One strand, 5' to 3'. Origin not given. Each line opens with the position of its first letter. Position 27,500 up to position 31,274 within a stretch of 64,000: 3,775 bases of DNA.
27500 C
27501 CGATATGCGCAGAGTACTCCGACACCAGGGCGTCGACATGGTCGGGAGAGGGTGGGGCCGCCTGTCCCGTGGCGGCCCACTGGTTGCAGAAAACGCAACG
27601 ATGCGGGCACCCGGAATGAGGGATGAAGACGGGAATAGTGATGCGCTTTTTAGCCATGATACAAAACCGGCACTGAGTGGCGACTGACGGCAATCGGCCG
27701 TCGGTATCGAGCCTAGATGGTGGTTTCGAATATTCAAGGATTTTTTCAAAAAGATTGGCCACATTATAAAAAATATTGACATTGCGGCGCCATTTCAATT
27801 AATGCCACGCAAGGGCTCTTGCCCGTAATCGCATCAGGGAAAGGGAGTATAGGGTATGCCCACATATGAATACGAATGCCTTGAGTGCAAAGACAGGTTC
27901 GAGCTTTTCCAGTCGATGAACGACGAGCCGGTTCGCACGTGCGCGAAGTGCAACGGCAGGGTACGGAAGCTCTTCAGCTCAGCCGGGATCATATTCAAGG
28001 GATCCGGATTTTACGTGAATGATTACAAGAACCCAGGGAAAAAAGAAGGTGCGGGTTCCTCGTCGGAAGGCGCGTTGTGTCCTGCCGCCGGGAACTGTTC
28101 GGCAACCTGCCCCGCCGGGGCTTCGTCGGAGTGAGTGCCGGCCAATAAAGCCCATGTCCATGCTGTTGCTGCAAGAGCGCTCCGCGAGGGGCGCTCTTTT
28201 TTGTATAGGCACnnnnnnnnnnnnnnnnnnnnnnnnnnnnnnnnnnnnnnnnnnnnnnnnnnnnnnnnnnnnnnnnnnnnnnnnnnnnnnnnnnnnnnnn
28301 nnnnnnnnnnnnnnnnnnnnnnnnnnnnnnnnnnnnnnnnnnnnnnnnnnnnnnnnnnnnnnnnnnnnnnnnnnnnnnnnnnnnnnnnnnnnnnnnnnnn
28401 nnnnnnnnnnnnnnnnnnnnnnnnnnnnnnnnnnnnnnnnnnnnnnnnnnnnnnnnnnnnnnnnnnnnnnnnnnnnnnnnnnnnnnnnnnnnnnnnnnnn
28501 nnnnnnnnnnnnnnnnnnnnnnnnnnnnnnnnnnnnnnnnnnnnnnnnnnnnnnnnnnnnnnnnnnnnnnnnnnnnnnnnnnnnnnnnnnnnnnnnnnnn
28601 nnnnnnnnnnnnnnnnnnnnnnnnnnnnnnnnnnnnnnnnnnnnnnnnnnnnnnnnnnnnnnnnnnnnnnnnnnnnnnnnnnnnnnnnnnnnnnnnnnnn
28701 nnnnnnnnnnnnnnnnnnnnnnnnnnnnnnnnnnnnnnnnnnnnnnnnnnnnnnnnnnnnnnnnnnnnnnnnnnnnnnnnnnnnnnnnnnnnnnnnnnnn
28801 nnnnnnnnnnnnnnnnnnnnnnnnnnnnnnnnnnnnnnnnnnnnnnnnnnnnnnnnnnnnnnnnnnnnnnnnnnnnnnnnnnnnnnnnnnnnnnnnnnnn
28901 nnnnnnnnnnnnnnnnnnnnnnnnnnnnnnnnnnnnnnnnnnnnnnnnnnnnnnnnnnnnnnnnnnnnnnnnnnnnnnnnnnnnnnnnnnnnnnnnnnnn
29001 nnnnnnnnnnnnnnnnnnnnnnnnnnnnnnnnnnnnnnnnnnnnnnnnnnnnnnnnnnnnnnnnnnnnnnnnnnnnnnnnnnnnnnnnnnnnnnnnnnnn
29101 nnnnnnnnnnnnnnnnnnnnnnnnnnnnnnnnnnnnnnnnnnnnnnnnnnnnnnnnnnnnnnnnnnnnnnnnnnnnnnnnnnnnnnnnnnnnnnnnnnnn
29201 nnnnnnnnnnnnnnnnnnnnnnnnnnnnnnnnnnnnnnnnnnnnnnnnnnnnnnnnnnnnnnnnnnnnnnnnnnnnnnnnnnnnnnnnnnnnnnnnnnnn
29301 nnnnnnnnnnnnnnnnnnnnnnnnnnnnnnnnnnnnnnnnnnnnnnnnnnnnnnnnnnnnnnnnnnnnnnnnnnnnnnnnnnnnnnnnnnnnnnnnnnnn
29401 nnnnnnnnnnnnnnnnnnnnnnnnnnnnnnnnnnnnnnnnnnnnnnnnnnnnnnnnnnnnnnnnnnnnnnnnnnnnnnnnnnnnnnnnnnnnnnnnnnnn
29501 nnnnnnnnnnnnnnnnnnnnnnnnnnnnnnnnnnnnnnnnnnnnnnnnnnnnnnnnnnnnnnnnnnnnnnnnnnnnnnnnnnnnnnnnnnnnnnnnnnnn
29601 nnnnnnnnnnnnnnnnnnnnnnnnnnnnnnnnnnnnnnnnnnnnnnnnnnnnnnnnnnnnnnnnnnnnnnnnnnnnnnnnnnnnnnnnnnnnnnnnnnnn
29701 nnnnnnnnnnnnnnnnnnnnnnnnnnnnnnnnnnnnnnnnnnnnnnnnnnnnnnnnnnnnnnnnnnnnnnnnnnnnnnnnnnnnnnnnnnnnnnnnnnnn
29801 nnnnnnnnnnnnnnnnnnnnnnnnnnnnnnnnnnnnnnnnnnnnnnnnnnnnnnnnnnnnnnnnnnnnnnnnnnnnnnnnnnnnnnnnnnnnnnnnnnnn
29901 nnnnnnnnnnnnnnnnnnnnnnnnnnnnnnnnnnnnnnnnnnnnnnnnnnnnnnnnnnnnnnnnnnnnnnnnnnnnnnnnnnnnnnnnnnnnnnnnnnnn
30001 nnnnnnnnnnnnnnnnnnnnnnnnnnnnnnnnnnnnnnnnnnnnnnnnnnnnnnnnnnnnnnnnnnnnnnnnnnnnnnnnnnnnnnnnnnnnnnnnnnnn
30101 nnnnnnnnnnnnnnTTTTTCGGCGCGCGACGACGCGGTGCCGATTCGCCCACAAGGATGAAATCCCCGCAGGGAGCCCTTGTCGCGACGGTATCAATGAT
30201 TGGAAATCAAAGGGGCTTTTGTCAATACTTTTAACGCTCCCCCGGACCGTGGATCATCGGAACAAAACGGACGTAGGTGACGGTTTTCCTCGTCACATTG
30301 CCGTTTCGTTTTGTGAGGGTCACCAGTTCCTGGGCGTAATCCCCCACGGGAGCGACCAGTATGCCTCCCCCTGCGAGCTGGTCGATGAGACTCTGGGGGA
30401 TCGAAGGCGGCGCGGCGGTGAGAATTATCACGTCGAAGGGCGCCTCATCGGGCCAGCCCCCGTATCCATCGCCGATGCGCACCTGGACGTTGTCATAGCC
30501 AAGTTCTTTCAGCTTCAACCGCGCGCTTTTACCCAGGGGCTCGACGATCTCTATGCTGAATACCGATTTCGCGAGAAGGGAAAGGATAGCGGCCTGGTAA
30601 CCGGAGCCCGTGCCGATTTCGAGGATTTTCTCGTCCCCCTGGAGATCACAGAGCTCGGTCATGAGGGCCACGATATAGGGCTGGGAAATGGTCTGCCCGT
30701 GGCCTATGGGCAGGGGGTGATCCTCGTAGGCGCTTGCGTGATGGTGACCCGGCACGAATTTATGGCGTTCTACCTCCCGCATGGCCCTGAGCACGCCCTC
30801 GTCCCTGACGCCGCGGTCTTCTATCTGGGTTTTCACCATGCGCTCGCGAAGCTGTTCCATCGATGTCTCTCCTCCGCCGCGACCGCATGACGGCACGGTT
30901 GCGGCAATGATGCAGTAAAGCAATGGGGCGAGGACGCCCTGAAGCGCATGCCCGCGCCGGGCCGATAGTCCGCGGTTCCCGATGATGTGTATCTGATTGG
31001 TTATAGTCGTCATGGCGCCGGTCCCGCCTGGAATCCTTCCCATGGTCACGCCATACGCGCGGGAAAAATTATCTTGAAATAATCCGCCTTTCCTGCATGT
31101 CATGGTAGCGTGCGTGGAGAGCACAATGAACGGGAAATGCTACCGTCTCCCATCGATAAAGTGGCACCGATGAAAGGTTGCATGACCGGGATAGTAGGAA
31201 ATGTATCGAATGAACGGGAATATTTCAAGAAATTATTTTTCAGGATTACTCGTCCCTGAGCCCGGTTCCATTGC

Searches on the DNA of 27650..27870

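Call 65: search_rna_families(source=window, start=27650, end=27870, threshold=evalue, max_evalue=1)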
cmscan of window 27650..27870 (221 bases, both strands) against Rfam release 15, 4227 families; matches with E-value up to 1: 0.
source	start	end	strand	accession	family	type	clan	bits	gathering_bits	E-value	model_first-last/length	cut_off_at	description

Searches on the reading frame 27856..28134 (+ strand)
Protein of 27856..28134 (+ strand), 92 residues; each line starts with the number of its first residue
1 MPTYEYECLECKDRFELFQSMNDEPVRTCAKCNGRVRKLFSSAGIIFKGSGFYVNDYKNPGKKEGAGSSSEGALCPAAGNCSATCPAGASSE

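Call 11: search_protein_families(library=pfam, proteins=[window:27856-28134:+])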
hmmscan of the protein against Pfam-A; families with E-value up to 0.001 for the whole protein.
window:27856-28134:+ (92 aa): 1 family
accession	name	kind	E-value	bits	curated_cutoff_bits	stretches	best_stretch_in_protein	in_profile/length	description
PF09723.15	Zn_ribbon_8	-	2.1e-14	53.7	34.4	1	1-40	1-41/41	Zinc ribbon domain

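Call 15: find_encoding_contigs(protein=window:27856-28131:+, flank=10000, max_places=10)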
Protein window:27856-28131:+ (92 aa): no gene with exactly this product is on record in the collection.

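Call 16: find_homologous_proteins(query=window:27856-28131:+)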
Query window:27856-28131:+ (92 aa): 2123 proteins with E <= 0.001 among 2126 candidates; the best 120 are listed.
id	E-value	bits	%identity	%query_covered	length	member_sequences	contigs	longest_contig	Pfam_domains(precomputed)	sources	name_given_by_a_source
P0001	2.1e-56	206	100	100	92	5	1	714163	PF09723.16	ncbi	-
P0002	3.8e-39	150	76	86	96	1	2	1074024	PF09723.16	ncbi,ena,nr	ncbi:MAG: FmdB family transcriptional regulator [Chrysiogenales bacterium]|nr:MAG: FmdB family trans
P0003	1.7e-37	145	75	100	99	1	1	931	PF09723.16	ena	-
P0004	3.3e-35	138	70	98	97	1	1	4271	PF09723.16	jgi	jgi:putative FmdB family regulatory protein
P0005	4.3e-35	138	70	98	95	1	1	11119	PF09723.16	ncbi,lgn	-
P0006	4.9e-34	134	68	98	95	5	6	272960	PF09723.16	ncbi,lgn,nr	ncbi:MAG: FmdB family transcriptional regulator [Spirochaetes bacterium]|nr:FmdB family transcriptio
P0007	4.9e-34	134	66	100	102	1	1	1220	PF09723.16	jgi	jgi:putative FmdB family regulatory protein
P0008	1.7e-33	132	66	92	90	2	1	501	PF09723.16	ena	-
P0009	1.7e-33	132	70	98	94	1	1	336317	PF09723.16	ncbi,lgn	-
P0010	3.1e-33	132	67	98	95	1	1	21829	PF09723.16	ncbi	-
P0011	4.2e-33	131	66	98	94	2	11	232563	PF09723.16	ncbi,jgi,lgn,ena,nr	ncbi:MAG TPA: zinc ribbon domain-containing protein [Spirochaetota bacterium]|jgi:putative FmdB fami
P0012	9.1e-33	130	67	97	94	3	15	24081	PF09723.16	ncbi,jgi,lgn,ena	-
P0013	1.9e-32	129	72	85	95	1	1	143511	PF09723.16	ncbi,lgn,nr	ncbi:MAG: FmdB family transcriptional regulator [Spirochaetes bacterium]|nr:FmdB family transcriptio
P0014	2.4e-32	129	71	90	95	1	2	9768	PF09723.16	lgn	-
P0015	2.6e-32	129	68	98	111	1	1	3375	PF09723.16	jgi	jgi:putative FmdB family regulatory protein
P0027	1.8e-30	123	63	100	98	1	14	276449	PF09723.16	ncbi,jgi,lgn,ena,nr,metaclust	ncbi:MAG TPA: zinc ribbon domain-containing protein [Spirochaetota bacterium]|nr:hypothetical protei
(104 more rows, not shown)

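Call 17: find_encoding_contigs(protein=P0001, flank=10000, max_places=5)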
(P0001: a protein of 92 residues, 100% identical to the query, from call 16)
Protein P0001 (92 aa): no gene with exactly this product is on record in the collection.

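Call 18: find_encoding_contigs(protein=P0002, flank=10000, max_places=5)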
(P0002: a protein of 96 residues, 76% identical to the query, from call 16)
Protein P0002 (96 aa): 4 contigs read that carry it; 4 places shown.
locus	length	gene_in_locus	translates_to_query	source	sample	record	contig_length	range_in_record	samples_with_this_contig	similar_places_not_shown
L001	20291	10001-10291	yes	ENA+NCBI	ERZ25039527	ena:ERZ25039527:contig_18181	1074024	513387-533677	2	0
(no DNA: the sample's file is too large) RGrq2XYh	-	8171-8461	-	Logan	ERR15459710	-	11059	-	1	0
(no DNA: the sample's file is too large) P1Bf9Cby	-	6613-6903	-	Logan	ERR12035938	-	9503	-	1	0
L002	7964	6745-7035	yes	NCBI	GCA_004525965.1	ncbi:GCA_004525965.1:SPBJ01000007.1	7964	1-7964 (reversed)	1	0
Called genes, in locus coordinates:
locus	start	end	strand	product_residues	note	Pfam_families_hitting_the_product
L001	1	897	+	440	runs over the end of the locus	PF03721:UDPG_MGDP_dh_N, PF00984:UDPG_MGDP_dh, PF03720:UDPG_MGDP_dh_C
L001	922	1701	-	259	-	PF01026:TatD_DNase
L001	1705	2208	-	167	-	PF01894:YjbQ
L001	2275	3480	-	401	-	PF12838:Fer4_7 (weak), PF13183:Fer4_8, PF13237:Fer4_10 (faint), PF02754:CCG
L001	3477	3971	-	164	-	PF00890:FAD_binding_2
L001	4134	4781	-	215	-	PF00890:FAD_binding_2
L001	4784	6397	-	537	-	PF01266:DAO, PF01494:FAD_binding_3 (faint), PF16901:DAO_C (weak), PF04324:Fer2_BFD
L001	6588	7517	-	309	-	PF01430:HSP33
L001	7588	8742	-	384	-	-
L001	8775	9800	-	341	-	PF04055:Radical_SAM, PF16199:Radical_SAM_C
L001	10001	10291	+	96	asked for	PF09723:Zn_ribbon_8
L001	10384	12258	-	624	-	-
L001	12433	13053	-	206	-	PF01135:PCMT, PF13847:Methyltransf_31, PF13649:Methyltransf_25 (weak)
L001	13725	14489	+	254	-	PF10646:Germane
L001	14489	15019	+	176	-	PF01928:CYTH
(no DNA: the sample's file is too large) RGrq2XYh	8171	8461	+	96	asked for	PF09723:Zn_ribbon_8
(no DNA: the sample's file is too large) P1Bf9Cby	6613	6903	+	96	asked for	PF09723:Zn_ribbon_8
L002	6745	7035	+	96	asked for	PF09723:Zn_ribbon_8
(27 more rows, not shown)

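Call 29: list_cluster_members(proteins=[P0001])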
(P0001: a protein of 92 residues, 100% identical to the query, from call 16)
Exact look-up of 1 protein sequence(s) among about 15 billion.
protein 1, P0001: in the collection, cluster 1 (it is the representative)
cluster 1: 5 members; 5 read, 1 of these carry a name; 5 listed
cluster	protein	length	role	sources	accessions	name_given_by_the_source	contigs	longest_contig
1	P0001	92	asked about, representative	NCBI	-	-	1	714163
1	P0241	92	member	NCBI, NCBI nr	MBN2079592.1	MAG: FmdB family transcriptional regulator [Spirochaetes bacterium] | FmdB family transcriptional regulator [Spirochaetota bacterium]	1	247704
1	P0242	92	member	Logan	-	-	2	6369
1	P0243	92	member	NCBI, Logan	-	-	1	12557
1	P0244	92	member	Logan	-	-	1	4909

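Call 30: find_encoding_contigs(protein=P0241, flank=3000, max_places=3)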
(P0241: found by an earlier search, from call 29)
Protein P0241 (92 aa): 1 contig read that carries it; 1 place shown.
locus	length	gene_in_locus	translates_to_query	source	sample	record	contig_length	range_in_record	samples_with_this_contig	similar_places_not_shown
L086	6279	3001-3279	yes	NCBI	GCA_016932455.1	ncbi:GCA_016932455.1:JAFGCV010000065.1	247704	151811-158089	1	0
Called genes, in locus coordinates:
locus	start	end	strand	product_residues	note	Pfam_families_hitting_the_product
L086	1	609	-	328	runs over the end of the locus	PF01430:HSP33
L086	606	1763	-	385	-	-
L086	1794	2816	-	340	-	PF04055:Radical_SAM, PF16199:Radical_SAM_C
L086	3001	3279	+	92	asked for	PF09723:Zn_ribbon_8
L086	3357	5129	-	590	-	-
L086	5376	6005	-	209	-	PF01135:PCMT, PF00398:RrnaAD (weak), PF13847:Methyltransf_31 (weak)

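Call 31: find_encoding_contigs(protein=P0243, flank=3000, max_places=3)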
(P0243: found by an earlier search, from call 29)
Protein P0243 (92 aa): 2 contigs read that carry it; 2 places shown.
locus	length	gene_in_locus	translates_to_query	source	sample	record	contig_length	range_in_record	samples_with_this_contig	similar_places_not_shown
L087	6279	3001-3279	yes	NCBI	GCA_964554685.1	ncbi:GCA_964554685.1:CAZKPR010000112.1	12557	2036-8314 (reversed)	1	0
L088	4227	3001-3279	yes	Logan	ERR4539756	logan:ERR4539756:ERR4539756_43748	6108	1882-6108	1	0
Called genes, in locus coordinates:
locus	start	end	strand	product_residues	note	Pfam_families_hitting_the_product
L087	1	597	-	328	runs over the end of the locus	PF01430:HSP33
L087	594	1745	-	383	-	-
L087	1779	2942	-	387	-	PF04055:Radical_SAM, PF16199:Radical_SAM_C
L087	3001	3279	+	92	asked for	PF09723:Zn_ribbon_8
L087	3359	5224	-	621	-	-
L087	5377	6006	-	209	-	PF01135:PCMT, PF13649:Methyltransf_25 (faint), PF00398:RrnaAD (faint), PF13847:Methyltransf_31 (weak)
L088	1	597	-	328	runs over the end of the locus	PF01430:HSP33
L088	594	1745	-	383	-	-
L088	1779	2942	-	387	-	PF04055:Radical_SAM, PF16199:Radical_SAM_C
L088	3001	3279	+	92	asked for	PF09723:Zn_ribbon_8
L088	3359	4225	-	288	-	?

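Call 32: find_encoding_contigs(protein=P0242, flank=3000, max_places=3)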
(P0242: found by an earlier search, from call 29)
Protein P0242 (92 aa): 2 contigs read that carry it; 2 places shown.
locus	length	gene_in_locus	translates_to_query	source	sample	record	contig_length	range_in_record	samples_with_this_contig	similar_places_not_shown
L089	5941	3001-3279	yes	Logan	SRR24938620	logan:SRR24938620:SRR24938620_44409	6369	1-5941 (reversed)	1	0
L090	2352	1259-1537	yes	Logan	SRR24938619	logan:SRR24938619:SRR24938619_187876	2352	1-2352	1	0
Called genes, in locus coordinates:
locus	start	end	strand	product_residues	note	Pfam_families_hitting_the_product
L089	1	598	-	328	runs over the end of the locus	PF01430:HSP33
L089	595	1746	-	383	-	-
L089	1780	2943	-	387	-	PF04055:Radical_SAM, PF16199:Radical_SAM_C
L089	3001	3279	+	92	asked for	PF09723:Zn_ribbon_8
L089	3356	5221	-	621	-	-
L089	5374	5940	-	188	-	?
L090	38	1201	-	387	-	PF04055:Radical_SAM, PF16199:Radical_SAM_C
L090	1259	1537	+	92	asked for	PF09723:Zn_ribbon_8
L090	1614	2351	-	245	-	?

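Call 42: find_encoding_contigs(protein=P0009, flank=2000, max_places=2)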
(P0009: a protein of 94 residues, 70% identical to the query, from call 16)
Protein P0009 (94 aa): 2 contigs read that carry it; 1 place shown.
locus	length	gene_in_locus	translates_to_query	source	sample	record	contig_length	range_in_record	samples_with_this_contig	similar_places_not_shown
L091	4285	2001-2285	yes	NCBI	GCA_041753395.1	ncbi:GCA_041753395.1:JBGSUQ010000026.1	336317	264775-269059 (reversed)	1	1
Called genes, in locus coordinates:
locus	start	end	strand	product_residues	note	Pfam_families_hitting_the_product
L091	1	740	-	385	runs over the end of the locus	-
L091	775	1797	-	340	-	PF04055:Radical_SAM, PF16199:Radical_SAM_C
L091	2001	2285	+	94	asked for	PF09723:Zn_ribbon_8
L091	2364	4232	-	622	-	-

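Call 43: find_encoding_contigs(protein=P0027, flank=2000, max_places=2)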
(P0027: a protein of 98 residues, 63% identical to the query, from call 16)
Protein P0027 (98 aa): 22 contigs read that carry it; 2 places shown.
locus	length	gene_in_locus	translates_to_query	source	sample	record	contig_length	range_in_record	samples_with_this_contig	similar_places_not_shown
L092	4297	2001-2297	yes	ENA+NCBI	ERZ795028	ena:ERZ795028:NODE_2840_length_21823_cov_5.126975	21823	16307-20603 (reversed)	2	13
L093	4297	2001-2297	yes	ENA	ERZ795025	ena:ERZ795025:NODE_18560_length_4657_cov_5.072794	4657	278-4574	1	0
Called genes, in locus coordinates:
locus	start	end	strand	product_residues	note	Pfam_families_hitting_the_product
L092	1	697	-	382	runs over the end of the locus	-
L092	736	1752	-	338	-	PF04055:Radical_SAM, PF16199:Radical_SAM_C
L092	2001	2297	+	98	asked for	PF09723:Zn_ribbon_8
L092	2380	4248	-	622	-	-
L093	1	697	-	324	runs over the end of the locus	?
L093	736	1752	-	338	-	PF04055:Radical_SAM, PF16199:Radical_SAM_C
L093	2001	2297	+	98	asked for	PF09723:Zn_ribbon_8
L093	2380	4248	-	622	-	-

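Call 44: find_encoding_contigs(protein=P0013, flank=2000, max_places=2)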
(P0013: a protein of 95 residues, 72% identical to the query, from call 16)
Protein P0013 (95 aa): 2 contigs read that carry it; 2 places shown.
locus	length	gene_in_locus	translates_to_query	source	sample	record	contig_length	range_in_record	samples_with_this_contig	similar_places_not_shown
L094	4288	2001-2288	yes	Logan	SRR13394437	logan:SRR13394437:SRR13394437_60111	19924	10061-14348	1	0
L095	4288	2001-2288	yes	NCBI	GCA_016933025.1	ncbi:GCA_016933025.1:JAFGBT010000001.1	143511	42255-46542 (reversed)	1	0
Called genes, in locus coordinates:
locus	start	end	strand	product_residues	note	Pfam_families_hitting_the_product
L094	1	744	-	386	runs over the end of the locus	-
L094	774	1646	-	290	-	PF04055:Radical_SAM, PF16199:Radical_SAM_C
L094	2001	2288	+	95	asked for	PF09723:Zn_ribbon_8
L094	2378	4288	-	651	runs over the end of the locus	-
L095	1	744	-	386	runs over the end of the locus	-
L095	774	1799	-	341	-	PF04055:Radical_SAM, PF16199:Radical_SAM_C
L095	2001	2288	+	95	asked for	PF09723:Zn_ribbon_8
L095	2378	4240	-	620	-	-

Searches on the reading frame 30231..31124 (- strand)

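Call 54: search_protein_families(library=pfam, proteins=[window:30231-31124:-])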
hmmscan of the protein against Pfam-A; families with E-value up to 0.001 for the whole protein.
window:30231-31124:- (297 aa): 4 families
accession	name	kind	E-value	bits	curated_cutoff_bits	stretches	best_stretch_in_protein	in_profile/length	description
PF01135.25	PCMT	-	2.4e-63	214.2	20.3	1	94-291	4-206/210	Protein-L-isoaspartate(D-aspartate) O-methyltransferase (PCMT)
PF13847.12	Methyltransf_31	-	1.2e-05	25.5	27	1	163-267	3-118/145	Methyltransferase domain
PF00398.26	RrnaAD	-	2.2e-05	24.2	24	1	159-221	26-86/263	Ribosomal RNA adenine dimethylase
PF13649.12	Methyltransf_25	-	7.7e-05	23.7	27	1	167-237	1-72/97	Methyltransferase domain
